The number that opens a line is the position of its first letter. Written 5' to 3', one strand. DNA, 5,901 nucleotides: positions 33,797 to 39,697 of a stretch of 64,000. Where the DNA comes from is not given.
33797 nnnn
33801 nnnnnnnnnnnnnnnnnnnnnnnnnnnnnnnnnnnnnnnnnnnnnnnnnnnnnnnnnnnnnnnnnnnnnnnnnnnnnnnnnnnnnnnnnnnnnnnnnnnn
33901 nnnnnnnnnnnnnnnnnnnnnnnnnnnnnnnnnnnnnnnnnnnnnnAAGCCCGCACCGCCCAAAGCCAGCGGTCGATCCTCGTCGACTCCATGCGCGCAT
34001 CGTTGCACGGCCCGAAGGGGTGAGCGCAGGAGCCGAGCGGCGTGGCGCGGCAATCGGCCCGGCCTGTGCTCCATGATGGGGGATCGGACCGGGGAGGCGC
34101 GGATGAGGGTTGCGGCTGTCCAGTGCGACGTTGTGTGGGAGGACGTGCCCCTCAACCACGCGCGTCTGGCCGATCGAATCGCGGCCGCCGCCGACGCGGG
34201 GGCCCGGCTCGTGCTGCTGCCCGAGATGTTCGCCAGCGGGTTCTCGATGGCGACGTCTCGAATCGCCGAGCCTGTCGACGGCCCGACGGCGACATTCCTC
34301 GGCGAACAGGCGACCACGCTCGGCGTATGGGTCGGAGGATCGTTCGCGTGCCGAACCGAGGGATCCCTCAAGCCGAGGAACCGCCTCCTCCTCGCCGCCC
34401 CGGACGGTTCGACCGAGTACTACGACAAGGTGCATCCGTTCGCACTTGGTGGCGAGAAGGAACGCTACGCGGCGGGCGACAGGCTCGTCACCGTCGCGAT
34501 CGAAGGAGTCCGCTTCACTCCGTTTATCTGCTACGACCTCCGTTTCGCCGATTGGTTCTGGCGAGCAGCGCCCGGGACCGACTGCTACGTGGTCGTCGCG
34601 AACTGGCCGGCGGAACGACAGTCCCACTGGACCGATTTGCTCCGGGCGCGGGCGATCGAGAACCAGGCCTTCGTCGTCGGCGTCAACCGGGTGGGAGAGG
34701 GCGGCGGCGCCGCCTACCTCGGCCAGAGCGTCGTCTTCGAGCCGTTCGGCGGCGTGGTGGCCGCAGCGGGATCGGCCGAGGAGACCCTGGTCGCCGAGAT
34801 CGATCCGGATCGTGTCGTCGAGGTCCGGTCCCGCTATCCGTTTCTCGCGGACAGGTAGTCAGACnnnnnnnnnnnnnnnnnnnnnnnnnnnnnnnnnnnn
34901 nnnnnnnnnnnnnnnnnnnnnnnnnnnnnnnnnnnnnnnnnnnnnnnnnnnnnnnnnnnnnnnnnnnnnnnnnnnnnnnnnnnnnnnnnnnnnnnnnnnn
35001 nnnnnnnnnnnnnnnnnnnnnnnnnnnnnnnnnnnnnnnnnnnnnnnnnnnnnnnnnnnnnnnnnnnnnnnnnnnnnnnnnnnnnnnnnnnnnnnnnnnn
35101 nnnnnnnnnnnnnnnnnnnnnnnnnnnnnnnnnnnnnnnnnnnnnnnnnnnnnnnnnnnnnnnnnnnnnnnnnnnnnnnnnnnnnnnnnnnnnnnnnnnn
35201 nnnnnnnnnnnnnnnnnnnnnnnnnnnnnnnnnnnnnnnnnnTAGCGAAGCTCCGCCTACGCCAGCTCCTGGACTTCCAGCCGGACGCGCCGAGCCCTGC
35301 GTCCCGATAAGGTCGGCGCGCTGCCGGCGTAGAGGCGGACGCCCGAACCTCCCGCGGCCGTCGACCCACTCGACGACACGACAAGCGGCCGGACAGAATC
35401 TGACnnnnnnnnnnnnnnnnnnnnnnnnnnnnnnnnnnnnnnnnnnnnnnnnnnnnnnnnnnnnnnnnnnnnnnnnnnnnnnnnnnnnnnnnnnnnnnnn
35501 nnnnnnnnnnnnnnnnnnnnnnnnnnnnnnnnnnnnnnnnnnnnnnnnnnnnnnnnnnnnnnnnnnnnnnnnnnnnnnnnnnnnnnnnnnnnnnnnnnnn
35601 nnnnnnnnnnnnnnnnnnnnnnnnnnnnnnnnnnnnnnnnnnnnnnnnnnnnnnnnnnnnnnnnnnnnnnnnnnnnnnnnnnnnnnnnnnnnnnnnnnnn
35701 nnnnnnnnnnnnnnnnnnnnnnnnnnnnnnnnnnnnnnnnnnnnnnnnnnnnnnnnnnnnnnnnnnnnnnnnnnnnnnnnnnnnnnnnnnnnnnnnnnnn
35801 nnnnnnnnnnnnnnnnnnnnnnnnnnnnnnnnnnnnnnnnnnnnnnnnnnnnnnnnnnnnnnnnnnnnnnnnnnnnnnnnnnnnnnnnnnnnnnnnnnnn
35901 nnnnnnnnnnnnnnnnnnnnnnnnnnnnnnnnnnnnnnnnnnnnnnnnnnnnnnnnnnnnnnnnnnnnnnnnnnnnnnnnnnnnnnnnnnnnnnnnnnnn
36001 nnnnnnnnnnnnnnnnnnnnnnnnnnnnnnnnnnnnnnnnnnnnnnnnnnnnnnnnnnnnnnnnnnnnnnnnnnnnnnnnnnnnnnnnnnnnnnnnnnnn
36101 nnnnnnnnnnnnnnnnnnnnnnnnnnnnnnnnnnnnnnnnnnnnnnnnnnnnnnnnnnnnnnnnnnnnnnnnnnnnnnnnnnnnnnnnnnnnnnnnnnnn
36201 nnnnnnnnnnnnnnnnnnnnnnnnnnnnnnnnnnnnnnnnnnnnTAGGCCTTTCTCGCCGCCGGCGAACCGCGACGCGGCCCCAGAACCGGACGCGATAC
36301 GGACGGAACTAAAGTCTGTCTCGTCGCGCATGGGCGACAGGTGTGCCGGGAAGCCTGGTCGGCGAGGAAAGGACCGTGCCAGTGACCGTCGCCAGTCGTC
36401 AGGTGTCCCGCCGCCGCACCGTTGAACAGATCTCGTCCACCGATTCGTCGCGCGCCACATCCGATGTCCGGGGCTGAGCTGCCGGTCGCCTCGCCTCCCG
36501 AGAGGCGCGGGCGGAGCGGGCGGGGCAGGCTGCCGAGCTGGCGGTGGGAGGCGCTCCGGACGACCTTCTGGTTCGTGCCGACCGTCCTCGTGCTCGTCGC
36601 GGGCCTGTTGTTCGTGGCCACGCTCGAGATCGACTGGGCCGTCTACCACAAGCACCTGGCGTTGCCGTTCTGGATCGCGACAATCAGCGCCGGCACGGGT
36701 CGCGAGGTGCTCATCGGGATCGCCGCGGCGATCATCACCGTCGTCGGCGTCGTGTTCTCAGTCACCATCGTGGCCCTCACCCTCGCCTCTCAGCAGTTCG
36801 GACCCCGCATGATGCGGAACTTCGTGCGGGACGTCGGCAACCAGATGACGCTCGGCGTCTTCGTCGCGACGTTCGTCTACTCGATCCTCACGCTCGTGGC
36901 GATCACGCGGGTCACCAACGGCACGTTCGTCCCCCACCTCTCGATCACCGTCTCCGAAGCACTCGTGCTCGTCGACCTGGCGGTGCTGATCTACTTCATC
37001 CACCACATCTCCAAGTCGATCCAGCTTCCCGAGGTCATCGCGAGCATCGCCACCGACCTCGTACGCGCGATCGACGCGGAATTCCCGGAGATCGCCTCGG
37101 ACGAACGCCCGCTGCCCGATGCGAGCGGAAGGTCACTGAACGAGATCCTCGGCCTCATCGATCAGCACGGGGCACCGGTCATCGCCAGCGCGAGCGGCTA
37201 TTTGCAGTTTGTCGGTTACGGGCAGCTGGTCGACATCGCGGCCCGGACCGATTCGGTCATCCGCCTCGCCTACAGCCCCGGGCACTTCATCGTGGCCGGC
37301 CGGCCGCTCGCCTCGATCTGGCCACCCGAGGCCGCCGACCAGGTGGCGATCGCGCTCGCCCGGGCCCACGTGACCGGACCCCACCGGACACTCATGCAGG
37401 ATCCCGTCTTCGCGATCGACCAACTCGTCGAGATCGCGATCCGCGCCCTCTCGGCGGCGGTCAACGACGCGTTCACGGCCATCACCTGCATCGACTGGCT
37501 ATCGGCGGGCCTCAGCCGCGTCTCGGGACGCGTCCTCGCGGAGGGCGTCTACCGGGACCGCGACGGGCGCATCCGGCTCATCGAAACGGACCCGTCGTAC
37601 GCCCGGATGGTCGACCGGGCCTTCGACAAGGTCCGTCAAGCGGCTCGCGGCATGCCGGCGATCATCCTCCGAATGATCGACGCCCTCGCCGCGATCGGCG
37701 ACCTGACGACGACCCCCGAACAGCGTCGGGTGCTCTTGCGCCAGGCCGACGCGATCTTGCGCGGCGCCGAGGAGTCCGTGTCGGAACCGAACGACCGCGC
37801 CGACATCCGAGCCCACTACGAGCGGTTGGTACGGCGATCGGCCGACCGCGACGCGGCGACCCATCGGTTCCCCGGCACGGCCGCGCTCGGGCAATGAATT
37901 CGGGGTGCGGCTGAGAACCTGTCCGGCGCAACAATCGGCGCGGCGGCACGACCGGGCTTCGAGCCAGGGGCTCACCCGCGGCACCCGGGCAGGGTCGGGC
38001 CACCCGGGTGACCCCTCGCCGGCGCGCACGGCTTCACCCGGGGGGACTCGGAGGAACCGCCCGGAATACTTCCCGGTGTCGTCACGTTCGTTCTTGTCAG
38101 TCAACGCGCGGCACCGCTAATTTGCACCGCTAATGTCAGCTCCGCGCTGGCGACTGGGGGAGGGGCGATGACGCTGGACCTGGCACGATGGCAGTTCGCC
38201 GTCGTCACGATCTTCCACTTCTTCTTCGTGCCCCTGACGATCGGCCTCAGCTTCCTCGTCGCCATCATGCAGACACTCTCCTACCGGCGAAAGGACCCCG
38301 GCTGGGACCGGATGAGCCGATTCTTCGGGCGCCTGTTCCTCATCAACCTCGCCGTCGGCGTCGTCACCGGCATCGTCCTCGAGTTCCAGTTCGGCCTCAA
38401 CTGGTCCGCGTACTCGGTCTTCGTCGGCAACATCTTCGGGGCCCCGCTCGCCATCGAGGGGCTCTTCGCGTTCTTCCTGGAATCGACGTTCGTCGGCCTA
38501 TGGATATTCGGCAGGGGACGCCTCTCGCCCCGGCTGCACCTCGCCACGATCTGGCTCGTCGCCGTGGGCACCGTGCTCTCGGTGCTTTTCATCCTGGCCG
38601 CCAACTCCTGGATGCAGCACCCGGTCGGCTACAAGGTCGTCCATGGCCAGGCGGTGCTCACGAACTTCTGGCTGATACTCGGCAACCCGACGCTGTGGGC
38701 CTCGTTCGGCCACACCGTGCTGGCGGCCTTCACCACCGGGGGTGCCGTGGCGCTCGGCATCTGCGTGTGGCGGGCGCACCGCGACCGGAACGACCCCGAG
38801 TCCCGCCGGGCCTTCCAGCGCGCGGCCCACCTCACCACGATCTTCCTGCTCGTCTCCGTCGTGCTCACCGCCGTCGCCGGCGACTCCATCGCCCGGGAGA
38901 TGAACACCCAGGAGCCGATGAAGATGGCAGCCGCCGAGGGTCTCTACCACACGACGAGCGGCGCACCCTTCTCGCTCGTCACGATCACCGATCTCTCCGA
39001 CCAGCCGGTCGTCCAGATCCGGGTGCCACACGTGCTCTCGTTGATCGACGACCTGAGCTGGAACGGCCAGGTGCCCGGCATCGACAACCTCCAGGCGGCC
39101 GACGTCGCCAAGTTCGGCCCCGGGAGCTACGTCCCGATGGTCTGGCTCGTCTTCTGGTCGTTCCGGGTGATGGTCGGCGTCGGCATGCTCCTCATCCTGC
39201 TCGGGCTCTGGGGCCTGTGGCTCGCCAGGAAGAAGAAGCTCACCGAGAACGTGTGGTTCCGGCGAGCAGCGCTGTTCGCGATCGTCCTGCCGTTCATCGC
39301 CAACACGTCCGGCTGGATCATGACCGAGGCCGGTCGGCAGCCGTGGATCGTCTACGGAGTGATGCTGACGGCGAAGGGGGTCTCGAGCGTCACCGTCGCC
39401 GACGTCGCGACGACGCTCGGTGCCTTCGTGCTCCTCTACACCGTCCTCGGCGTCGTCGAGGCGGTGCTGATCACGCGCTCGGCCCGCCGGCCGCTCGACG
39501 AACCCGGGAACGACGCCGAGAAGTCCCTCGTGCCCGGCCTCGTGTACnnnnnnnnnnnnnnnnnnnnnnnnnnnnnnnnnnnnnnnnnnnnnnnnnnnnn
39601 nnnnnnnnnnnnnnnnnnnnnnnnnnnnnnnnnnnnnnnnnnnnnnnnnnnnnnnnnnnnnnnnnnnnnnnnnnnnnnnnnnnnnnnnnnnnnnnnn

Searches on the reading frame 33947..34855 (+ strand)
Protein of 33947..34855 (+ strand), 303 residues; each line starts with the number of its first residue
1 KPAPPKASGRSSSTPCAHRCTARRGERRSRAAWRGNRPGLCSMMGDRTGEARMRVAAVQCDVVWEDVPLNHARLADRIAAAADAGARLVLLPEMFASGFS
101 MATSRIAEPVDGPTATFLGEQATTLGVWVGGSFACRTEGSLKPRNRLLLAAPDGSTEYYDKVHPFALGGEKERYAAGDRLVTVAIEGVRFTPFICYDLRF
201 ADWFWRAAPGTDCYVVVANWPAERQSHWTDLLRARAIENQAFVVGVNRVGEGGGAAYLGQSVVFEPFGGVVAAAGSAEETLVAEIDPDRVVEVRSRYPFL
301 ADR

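Call 76: search_protein_families(library=pfam, proteins=[window:33947-34855:+], max_evalue=0.0001)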
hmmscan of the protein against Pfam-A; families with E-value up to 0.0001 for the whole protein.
window:33947-34855:+ (303 aa): 1 family
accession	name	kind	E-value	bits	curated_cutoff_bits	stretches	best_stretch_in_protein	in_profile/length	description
PF00795.27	CN_hydrolase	-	1.8e-39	136.1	23.2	1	54-294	1-255/256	Carbon-nitrogen hydrolase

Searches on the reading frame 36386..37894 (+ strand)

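Call 9: search_protein_families(library=pfam, proteins=[window:36386-37894:+], max_evalue=0.00001)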
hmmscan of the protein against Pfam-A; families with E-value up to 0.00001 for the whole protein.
window:36386-37894:+ (503 aa): 1 family
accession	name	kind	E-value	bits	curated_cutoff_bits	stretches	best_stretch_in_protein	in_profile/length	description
PF10011.15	DUF2254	-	8.3e-111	370.8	28.8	1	58-435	1-367/368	Predicted membrane protein (DUF2254)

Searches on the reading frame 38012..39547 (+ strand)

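Call 9: search_protein_families(library=pfam, proteins=[window:38012-39547:+], max_evalue=0.00001)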
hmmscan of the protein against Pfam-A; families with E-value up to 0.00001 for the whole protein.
window:38012-39547:+ (512 aa): 1 family
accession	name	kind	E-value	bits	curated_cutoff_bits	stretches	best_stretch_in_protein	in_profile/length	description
PF01654.22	Cyt_bd_oxida_I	-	1.5e-158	528.2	26.2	1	57-493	1-416/418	Cytochrome bd terminal oxidase subunit I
